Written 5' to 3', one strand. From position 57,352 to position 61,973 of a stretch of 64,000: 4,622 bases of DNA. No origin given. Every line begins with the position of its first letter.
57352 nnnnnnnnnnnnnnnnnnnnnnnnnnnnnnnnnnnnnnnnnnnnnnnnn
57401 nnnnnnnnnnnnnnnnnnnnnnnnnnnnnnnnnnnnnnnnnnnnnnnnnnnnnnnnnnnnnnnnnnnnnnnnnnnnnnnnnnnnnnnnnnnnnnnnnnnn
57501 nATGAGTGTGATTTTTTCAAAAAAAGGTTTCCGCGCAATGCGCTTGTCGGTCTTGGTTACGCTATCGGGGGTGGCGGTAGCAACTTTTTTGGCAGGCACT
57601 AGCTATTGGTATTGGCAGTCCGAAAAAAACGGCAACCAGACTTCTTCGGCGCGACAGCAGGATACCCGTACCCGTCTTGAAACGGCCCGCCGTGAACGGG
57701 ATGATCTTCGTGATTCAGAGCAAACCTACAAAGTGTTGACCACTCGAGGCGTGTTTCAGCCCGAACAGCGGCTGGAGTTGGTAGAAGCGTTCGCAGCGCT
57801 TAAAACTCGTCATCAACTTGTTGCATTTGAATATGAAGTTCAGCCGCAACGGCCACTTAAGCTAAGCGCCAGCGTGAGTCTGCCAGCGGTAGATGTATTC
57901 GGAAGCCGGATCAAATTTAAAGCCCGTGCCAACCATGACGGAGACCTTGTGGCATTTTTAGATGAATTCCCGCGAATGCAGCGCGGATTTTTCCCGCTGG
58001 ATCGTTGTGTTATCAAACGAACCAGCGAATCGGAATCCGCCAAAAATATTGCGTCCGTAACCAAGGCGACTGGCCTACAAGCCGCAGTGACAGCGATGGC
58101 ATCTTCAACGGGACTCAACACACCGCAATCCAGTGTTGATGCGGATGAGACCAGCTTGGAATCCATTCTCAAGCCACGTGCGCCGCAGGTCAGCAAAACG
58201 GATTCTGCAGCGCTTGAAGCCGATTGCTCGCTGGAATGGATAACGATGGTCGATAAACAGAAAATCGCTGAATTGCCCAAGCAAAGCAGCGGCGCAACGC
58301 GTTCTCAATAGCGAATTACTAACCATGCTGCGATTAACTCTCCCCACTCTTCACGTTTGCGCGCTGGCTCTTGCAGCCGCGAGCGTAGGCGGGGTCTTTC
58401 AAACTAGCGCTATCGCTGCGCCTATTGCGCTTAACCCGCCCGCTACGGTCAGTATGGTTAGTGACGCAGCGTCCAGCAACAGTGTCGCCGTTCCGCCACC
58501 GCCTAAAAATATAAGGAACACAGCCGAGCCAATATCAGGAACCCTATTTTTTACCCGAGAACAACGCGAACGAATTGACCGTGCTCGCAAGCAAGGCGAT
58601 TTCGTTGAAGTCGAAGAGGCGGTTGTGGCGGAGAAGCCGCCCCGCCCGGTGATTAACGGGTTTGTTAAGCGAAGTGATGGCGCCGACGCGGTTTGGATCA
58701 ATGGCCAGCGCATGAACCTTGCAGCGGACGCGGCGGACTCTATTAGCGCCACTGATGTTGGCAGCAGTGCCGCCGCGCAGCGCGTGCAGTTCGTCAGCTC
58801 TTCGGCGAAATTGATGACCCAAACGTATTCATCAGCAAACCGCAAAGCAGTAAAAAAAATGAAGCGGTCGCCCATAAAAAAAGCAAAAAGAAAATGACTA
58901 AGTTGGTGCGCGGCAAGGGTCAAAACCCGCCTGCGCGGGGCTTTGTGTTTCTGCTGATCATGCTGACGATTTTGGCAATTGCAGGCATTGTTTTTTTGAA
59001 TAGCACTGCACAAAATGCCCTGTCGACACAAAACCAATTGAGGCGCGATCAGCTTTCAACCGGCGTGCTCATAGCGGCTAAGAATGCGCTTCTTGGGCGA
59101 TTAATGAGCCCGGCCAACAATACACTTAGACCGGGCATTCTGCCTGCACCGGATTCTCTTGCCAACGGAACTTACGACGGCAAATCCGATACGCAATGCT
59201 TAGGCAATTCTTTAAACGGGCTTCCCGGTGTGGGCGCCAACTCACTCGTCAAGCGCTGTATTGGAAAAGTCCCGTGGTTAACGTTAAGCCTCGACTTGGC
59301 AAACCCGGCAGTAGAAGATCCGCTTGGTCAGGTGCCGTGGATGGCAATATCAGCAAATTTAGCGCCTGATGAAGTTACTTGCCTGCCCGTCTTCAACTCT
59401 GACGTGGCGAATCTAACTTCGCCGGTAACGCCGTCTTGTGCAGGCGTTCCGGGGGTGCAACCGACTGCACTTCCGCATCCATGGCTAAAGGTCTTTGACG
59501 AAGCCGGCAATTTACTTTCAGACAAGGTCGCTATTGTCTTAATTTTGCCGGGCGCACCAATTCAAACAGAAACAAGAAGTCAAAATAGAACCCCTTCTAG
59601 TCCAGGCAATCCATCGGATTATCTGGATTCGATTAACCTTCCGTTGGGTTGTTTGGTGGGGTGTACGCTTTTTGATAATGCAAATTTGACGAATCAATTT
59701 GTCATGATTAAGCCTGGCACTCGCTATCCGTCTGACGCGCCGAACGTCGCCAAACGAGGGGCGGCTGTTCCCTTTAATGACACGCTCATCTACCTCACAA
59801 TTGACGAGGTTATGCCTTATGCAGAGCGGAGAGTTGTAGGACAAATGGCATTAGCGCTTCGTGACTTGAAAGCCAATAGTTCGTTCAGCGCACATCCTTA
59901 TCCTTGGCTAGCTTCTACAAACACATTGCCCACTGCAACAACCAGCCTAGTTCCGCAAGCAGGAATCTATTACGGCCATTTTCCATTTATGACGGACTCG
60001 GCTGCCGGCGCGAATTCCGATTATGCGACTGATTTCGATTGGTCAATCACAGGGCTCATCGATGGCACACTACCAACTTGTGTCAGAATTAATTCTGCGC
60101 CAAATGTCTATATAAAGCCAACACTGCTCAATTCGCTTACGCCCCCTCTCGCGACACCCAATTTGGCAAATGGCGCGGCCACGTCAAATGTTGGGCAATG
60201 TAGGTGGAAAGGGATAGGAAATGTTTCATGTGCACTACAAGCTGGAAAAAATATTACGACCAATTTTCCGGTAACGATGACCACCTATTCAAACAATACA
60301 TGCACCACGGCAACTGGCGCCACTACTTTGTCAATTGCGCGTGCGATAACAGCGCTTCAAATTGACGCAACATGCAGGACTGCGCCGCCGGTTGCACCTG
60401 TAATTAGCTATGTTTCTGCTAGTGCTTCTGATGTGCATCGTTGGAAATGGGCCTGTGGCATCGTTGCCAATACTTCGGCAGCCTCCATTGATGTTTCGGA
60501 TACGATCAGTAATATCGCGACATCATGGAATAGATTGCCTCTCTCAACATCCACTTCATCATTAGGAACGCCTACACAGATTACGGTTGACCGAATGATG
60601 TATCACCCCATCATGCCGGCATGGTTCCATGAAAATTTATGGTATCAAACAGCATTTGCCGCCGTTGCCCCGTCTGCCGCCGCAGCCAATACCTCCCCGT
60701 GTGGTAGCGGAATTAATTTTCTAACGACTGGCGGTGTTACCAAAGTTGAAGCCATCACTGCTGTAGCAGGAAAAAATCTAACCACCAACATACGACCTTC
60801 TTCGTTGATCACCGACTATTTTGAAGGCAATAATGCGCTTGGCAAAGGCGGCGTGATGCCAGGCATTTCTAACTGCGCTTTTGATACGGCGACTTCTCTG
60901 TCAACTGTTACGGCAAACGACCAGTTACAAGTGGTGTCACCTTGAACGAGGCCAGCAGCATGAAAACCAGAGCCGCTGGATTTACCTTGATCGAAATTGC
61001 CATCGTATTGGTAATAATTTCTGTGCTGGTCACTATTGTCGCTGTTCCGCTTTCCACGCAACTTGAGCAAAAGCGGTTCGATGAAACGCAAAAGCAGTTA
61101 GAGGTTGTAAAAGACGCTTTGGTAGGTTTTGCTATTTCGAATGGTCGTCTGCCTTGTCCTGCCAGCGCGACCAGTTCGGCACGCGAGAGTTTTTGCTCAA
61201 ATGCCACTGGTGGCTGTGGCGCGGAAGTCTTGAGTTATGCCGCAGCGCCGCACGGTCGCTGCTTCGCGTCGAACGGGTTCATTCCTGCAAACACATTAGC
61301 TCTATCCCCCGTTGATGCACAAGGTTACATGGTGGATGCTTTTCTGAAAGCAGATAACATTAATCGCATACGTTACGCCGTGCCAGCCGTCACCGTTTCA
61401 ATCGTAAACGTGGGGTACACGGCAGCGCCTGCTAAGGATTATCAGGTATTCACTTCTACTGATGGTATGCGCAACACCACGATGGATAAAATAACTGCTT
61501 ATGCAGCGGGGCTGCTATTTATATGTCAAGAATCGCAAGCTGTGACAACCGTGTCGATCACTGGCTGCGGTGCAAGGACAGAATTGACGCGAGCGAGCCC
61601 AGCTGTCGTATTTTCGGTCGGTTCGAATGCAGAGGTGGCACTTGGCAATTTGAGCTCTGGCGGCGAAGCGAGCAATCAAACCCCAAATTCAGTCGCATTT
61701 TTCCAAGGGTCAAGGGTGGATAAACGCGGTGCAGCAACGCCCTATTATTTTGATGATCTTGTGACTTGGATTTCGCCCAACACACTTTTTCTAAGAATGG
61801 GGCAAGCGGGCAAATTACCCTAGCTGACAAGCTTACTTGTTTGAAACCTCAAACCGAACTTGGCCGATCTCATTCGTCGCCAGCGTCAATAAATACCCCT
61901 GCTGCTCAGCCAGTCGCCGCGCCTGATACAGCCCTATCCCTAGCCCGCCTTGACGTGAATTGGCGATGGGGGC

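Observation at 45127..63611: MSHA-like type IV filament / secretion locus bracketed by a PrsR/PrsK-like sigma-54 two-component pair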

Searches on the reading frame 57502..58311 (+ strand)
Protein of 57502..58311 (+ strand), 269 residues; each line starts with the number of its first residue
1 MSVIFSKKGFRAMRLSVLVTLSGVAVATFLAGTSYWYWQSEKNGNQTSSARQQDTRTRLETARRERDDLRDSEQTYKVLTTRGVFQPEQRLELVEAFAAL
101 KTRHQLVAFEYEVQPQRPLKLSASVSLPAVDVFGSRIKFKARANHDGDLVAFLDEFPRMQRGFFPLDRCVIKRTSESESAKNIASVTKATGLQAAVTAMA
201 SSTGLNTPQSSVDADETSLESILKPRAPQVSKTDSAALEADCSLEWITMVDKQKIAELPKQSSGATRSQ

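Call 3: search_protein_families(library=pfam, proteins=[window:57502-58311:+], max_evalue=0.01)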
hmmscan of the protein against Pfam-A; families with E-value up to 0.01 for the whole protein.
window:57502-58311:+ (269 aa): 0 families

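Call 4: search_protein_families(library=ncbifam, proteins=[window:57502-58311:+], max_evalue=0.01)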
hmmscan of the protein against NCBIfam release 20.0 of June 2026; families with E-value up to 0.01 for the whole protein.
window:57502-58311:+ (269 aa): 0 families

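Call 8: search_protein_families(library=pfam, proteins=[window:57502-58311:+], max_evalue=10)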
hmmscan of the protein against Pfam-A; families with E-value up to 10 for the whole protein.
window:57502-58311:+ (269 aa): 1 family
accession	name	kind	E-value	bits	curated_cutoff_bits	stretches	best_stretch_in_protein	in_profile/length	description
PF18765.7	Polbeta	-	0.094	13.3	26.9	1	129-157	15-43/93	Polymerase beta, Nucleotidyltransferase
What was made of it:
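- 57502..58311 (+): 269-aa bitopic protein (TM segment at residues 15-33) in the position of PilO/GspM/MshJ. No family is known. No hits (calls 3, 4, 8).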

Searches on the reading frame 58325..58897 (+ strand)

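Call 3: search_protein_families(library=pfam, proteins=[window:58325-58897:+], max_evalue=0.01)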
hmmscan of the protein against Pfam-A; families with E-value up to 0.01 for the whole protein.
window:58325-58897:+ (190 aa): 0 families

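Call 4: search_protein_families(library=ncbifam, proteins=[window:58325-58897:+], max_evalue=0.01)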
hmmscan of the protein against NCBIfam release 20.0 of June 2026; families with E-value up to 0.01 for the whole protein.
window:58325-58897:+ (190 aa): 0 families

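Call 8: search_protein_families(library=pfam, proteins=[window:58325-58897:+], max_evalue=10)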
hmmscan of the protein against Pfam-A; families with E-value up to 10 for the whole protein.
window:58325-58897:+ (190 aa): 2 families
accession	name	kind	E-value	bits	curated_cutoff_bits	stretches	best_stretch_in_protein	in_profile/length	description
PF20402.4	DUF6692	-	0.019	15.5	24.2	1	111-144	84-117/162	Domain of unknown function (DUF6692)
PF24684.1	Vgb_lyase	-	0.13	11.5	50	1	41-102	35-96/290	Virginiamycin B lyase family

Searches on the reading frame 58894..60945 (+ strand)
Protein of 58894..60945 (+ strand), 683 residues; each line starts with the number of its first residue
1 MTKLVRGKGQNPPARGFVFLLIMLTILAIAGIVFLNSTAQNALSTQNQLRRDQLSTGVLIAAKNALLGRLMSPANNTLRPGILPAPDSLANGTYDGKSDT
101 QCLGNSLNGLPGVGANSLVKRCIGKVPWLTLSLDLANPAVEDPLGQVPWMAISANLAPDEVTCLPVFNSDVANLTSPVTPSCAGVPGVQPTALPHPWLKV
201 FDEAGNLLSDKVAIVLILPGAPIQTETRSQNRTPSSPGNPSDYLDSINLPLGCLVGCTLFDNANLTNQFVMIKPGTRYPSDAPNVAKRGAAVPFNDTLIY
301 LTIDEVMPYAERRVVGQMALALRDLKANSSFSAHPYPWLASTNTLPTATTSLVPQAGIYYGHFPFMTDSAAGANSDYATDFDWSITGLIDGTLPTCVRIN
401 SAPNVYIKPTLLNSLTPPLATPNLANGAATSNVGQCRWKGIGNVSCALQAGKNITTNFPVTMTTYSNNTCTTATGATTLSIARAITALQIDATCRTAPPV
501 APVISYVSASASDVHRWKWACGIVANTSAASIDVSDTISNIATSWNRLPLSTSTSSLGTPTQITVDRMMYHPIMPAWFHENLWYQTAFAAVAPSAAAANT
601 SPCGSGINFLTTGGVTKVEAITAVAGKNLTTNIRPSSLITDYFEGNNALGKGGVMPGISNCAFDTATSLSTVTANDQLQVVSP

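Call 3: search_protein_families(library=pfam, proteins=[window:58894-60945:+], max_evalue=0.01)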
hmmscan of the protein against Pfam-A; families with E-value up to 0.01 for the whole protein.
window:58894-60945:+ (683 aa): 0 families

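Call 4: search_protein_families(library=ncbifam, proteins=[window:58894-60945:+], max_evalue=0.01)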
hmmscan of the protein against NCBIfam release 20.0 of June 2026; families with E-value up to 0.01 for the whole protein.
window:58894-60945:+ (683 aa): 0 families

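Call 8: search_protein_families(library=pfam, proteins=[window:58894-60945:+], max_evalue=10)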
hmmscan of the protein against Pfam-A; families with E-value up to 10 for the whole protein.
window:58894-60945:+ (683 aa): 2 families
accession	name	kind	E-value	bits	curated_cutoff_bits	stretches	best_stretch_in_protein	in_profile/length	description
PF06749.17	DUF1218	-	0.047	14.6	25.3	1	15-59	34-83/95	Protein of unknown function (DUF1218)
PF07222.17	PBP_sp32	-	0.19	11.4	21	1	212-243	12-43/243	Proacrosin binding protein sp32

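Call 36: find_homologous_proteins(query=window:58894-60945:+, max_evalue=0.001)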
Query window:58894-60945:+ (683 aa): 66 proteins with E <= 0.001 among 8000 candidates.
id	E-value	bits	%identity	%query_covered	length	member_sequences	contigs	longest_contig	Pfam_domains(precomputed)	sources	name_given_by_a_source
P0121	0.0e+0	1526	100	100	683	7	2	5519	-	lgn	-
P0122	8.2e-269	912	62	99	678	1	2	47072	-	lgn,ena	-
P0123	3.2e-260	883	61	99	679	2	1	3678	-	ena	-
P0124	4.4e-260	883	61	99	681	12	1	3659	-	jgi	-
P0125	2.9e-203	695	50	93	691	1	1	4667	-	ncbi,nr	ncbi:MAG TPA: hypothetical protein VFV64_02545, partial [Permianibacter sp.]|nr:hypothetical protein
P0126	4.2e-198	678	49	98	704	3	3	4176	-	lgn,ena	-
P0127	1.5e-194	666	49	94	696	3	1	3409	-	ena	-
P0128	2.9e-194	666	49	96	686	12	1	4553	-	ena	-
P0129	2.7e-187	643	46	99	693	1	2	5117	-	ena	-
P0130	3.7e-175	602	46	91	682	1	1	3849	-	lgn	-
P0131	8.5e-174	598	45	98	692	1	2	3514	-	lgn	-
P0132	1.4e-170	587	44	99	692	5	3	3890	-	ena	-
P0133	1.1e-169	584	47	98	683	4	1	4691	-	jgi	-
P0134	1.9e-167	577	45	100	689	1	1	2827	-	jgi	jgi:hypothetical protein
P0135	3.2e-166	573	47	91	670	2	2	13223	-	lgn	-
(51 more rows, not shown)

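Call 53: predict_structure(alignment_id=A2)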
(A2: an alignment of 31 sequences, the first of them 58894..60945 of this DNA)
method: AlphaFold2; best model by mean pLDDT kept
length: 683 residues; sequences in the alignment: 31
mean_pLDDT: 82.7   pTM: 0.81
mean pLDDT of the five models: 82.7, 81.7, 80.8, 79.8, 77.0
residues with pLDDT >= 90: 263; 70-90: 308; 50-70: 91; < 50: 21
segments of 3 or more residues with pLDDT < 50: 1-11, 111-117
pLDDT, mean of each block of 10 residues (from residue 1): 38 57 75 60 67 84 91 79 87 86 59 50 87 83 90 85 86 87 79 90 94 94 89 84 93 91 88 91 92 93 91 93 92 89 74 89 86 79 87 78 83 72 85 91 91 90 90 90 91 75 91 94 86 85 54 62 93 91 92 87 83 89 89 82 85 68 74 78 77
secondary structure, 60 per line:
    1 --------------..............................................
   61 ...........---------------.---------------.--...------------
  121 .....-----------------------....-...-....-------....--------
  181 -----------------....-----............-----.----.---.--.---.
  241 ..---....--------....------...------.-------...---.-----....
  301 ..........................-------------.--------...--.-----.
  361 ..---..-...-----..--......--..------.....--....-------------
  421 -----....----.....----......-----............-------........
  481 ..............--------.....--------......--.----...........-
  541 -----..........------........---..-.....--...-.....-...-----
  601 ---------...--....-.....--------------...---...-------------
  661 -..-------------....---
elements in order: H15-71 E121-125 E149-152 H158-161 H169-172 E198-201 E207-218 E246-249 E258-261 E268-270 E297-302 H303-326 E360-362 E381-386 E397-401 E404-407 E426-429 E434-438 E443-448 E454-465 E473-494 E503-507 E516-521 E529-539 E546-555 E562-569 H576-580 E587-591 E610-612 E615-618 E620-624 E677-680
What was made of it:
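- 58894..60945 (+): 683-aa pilin-like protein: a long N-terminal helix without Glu5 (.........) carrying a large Cys/Trp-rich beta-rich head of unknown fold. Candidate tip or priming subunit and adhesin. AF2 model with pLDDT 82.7, pTM 0.81 and helix 15-71 (call 53).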

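Call 57: fold_search(model_id=the predicted structure, library=pdb)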
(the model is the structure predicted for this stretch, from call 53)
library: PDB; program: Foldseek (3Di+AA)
matches with E <= 10: 595; with E <= 0.001: 0
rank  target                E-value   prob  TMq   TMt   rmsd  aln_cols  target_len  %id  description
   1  8xjc_A                4.2e-02  0.06  0.07  0.12  21.3       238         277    5  a novel haemophore of of Riemerella anatipestifer (released 2025-06-25)
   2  7oui_O                6.5e-02  0.20  0.11  0.25  15.8       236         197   11  Structure of C2S2M2-type Photosystem supercomplex from Arabidopsis thaliana (digitonin-extracted) (released 2021-08-18)
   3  5xnl_O                8.6e-02  0.15  0.11  0.21  13.6       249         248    8  Structure of stacked C2S2M2-type PSII-LHCII supercomplex from Pisum sativum (released 2017-09-20)
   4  6x1k_MODEL_1_A        1.0e-01  0.13  0.06  0.23  16.2       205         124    6  Solution NMR structure of de novo designed TMB2.3 (released 2021-02-17)
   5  9a2m_MODEL_1_A        1.7e-01  0.06  0.08  0.12  19.3       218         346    9  Model of E. coli OmpA by in-cell photo-crosslinking MS and deep learning (released 2023-02-24)
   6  8c29_O                2.1e-01  0.13  0.10  0.23  14.7       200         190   10  Cryo-EM structure of photosystem II C2S2 supercomplex from Norway spruce (Picea abies) at 2.8 Angstrom resolution (released 2023-07-26)
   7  5mdx_O                2.4e-01  0.07  0.08  0.18  14.7       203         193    6  Cryo-EM structure of the PSII supercomplex from Arabidopsis thaliana (released 2017-06-21)
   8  4r4u_A                2.8e-01  0.02  0.05  0.10  23.2       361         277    7  Crystal structure of acyl-CoA thioesterase tesB from Yersinia pestis in complex with coenzyme A (released 2015-04-15)
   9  8jyz_B                2.9e-01  0.05  0.06  0.14  13.6       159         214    9  Cryo-EM structure of RCD-1 pore from Neurospora crassa (released 2024-05-01)
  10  2m06_MODEL_1_A        2.9e-01  0.02  0.05  0.13  19.2       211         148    7  NMR structure of OmpX in phopspholipid nanodiscs (released 2012-12-12)
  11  8et2_A                3.1e-01  0.04  0.06  0.14  12.3       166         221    6  CryoEM structure of the GSDMB pore (released 2023-03-29)
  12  3kzi_O                3.5e-01  0.08  0.12  0.23  18.2       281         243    8  Crystal Structure of Monomeric Form of Cyanobacterial Photosystem II (released 2010-06-16)
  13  1yli_B                3.7e-01  0.02  0.04  0.12  15.8        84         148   13  Crystal structure of HI0827, a hexameric broad specificity acyl-coenzyme A thioesterase (released 2005-02-01)
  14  7ah9_5O               3.7e-01  0.02  0.06  0.07  26.6       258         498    7  Substrate-engaged type 3 secretion system needle complex from Salmonella enterica typhimurium - SpaR state 1 (released 2021-03-17)
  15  1yli_A                3.9e-01  0.02  0.04  0.12  15.0        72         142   12  Crystal structure of HI0827, a hexameric broad specificity acyl-coenzyme A thioesterase (released 2005-02-01)
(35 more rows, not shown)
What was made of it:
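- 58894..60945 (+): Best Foldseek PDB match is E 0.04 (call 57).
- Closest known: Vibrio cholerae MSHA. Different: One of them is 683 aa with a fold unmatched in the PDB (call 57).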

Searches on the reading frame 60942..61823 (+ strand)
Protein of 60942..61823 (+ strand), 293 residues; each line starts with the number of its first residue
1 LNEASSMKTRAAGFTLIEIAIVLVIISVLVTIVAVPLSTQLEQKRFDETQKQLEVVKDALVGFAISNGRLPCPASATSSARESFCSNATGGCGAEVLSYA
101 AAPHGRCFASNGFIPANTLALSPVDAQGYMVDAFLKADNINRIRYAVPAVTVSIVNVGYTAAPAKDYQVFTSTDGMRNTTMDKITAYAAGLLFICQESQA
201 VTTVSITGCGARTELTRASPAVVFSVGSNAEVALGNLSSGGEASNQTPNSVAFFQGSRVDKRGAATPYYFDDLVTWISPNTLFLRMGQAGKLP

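Call 5: search_protein_families(library=ncbifam, proteins=[window:60942-61823:+], max_evalue=0.01)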
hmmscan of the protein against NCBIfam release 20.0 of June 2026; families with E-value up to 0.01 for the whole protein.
window:60942-61823:+ (293 aa): 9 families
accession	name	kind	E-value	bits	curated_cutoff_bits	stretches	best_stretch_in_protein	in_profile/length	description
TIGR01710.1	typeII_sec_gspG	equivalog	1.3e-09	38.2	88.85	1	13-72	2-61/134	type II secretion system major pseudopilin GspG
NF040999.1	pilin_ComGC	equivalog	1.3e-06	28.5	75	1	12-43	2-33/84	competence type IV pilus major pilin ComGC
TIGR01708.2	typeII_sec_gspH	equivalog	1.3e-05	25.2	80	1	12-54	2-44/169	type II secretion system minor pseudopilin GspH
TIGR02532.1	IV_pilin_GFxxxE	domain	3.4e-05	23.5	16.3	1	12-34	2-24/24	prepilin-type N-terminal cleavage/methylation domain-containing protein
TIGR02596.1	TIGR02596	subfamily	0.0011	19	70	1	14-51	1-38/196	Verru_Chthon cassette protein D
NF040982.1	ComGD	equivalog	0.0014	19.1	70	1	12-45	2-38/139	competence type IV pilus minor pilin ComGD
NF041013.1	T4P_ComGE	equivalog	0.0016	18.5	49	1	13-52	5-43/83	competence type IV pilus minor pilin ComGE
NF041775.1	typeIV_PilA_Myxo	equivalog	0.0047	16.9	400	1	5-38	4-36/214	type IV pilin protein PilA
NF007862.0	PRK10574.1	equivalog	0.0048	17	138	1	10-36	3-28/145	prepilin peptidase-dependent pilin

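Call 8: search_protein_families(library=pfam, proteins=[window:60942-61823:+], max_evalue=10)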
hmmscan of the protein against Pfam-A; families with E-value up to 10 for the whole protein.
window:60942-61823:+ (293 aa): 3 families
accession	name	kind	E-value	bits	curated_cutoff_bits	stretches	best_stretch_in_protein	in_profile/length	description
PF07963.17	N_methyl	-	5.3e-06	26.2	21.2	1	10-33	3-26/27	Prokaryotic N-terminal methylation motif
PF04366.17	Ysc84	-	0.094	12.9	25.1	1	223-249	34-60/127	Las17-binding protein actin regulator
PF14221.11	DUF4330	-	0.15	12.6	27.6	1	14-55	14-55/167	Domain of unknown function (DUF4330)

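Call 22: find_encoding_contigs(protein=window:60942-61823:+, flank=10000, max_places=4)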
Protein window:60942-61823:+ (293 aa): no gene with exactly this product is on record in the collection.
